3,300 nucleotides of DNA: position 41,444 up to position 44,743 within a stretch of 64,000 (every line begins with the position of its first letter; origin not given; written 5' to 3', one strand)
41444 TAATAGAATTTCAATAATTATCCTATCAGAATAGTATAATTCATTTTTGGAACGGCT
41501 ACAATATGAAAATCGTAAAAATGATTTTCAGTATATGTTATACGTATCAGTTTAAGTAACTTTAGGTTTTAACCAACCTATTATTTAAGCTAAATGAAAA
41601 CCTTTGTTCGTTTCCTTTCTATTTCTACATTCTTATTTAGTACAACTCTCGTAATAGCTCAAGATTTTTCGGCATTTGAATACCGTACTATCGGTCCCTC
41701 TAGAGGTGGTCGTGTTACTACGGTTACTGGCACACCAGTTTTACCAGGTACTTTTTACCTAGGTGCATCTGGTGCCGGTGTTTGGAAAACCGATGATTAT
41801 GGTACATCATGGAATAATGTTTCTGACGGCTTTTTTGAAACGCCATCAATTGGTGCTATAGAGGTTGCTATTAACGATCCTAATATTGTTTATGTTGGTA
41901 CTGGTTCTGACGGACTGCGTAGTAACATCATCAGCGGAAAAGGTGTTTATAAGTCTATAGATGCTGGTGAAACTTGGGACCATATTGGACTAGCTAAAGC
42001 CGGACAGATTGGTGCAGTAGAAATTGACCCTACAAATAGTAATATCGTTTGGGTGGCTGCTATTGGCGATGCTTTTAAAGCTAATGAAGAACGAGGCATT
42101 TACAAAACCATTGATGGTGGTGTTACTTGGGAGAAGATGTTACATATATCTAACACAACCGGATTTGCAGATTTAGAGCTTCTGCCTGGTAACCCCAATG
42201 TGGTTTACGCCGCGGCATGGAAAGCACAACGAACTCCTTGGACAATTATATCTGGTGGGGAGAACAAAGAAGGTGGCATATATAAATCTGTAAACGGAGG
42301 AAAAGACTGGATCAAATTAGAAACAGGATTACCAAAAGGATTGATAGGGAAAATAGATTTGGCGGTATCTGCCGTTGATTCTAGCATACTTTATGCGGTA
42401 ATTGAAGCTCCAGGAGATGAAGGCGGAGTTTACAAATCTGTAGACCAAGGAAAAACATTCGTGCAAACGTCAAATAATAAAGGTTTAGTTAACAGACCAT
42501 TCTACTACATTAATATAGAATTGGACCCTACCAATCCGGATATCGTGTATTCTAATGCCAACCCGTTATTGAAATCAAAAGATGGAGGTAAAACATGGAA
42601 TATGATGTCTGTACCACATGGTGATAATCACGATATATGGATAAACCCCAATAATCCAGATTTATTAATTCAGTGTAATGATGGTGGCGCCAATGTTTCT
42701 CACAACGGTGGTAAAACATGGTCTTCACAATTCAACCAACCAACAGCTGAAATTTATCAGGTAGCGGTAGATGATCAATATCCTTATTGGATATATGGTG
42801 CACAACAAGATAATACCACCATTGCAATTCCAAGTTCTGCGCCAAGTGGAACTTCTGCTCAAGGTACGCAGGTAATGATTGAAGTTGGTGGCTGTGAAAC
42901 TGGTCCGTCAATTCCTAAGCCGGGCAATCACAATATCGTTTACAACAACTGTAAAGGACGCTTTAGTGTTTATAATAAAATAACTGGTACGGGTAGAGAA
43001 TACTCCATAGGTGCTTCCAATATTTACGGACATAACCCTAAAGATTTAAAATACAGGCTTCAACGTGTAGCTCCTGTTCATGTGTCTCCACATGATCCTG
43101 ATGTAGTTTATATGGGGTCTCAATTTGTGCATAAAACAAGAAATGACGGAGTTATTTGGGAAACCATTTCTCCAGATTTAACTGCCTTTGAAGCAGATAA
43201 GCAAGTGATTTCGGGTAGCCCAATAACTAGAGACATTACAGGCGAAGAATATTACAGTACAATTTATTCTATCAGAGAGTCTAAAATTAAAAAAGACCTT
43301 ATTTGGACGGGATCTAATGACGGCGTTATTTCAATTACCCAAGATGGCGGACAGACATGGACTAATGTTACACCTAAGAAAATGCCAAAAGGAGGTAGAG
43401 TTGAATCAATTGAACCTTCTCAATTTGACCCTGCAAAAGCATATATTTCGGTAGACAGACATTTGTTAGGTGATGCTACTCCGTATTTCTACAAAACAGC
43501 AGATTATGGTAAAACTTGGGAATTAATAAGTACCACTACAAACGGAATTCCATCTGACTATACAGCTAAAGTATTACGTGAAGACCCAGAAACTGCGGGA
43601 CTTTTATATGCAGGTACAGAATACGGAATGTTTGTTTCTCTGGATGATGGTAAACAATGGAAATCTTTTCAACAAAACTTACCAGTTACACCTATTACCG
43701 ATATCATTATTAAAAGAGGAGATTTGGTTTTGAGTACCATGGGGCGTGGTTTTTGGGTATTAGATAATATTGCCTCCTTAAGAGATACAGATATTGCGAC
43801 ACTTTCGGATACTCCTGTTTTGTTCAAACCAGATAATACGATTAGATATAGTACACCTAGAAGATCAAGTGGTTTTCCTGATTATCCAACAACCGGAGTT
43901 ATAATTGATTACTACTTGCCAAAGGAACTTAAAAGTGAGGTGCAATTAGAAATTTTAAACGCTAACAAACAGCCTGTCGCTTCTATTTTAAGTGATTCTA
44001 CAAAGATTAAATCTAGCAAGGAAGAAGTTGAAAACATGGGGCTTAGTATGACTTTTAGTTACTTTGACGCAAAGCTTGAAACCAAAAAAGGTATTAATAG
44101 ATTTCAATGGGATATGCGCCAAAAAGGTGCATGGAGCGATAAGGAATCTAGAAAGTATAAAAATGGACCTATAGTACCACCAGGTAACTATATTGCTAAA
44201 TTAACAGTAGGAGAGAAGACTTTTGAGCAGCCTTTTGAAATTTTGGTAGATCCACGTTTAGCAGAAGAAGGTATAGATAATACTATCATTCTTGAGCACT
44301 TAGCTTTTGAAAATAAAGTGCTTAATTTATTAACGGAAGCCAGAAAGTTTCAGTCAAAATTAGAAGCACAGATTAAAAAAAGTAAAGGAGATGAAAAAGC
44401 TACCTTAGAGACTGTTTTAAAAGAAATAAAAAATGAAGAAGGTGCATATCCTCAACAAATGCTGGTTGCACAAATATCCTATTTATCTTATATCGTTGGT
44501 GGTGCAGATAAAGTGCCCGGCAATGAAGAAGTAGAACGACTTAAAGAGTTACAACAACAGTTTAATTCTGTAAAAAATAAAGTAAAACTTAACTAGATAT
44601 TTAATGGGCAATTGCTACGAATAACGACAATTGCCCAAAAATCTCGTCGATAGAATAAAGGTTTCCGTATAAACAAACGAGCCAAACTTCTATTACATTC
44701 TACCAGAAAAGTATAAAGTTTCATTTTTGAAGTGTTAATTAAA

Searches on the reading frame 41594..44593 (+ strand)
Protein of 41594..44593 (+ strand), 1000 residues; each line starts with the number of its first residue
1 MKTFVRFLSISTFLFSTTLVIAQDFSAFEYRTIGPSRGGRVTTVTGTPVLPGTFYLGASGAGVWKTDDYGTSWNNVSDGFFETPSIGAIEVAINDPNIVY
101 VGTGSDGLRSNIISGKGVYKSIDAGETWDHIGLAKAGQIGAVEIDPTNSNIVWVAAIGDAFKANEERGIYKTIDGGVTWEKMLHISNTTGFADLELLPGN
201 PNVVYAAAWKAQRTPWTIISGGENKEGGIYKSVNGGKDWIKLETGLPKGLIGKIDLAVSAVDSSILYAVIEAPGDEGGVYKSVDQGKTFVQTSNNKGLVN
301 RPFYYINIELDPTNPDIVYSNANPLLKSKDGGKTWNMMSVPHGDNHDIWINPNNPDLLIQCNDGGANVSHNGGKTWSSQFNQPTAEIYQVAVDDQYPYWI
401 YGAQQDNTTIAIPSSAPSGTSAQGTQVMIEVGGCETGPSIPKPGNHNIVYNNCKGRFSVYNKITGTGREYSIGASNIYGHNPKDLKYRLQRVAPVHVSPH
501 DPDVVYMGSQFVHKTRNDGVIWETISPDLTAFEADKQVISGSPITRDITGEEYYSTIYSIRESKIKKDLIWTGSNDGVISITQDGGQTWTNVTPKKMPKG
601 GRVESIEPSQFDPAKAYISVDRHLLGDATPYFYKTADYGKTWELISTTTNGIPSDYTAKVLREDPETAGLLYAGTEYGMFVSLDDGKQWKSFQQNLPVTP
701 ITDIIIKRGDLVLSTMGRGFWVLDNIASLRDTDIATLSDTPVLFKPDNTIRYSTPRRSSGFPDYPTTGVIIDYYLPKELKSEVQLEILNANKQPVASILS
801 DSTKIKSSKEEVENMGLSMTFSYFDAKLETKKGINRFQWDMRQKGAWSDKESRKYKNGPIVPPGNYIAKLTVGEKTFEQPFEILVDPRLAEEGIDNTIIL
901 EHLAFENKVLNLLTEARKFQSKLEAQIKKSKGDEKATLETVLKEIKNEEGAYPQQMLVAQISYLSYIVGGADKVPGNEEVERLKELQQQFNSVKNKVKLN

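Call 5: search_protein_families(library=pfam, proteins=[window:41594-44593:+], max_evalue=0.01)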
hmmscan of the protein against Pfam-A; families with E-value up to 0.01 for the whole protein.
window:41594-44593:+ (1000 aa): 3 families
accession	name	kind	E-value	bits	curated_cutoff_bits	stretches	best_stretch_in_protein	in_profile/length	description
PF15902.12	Sortilin-Vps10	-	2.3e-25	89.8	33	3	63-193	3-123/446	Sortilin, neurotensin receptor 3,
PF02012.26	BNR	-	1.2e-09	37.1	27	0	368-377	2-11/12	BNR/Asp-box repeat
PF13088.12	BNR_2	-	1.2e-05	25.3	31.4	0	579-648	140-204/277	BNR repeat-like domain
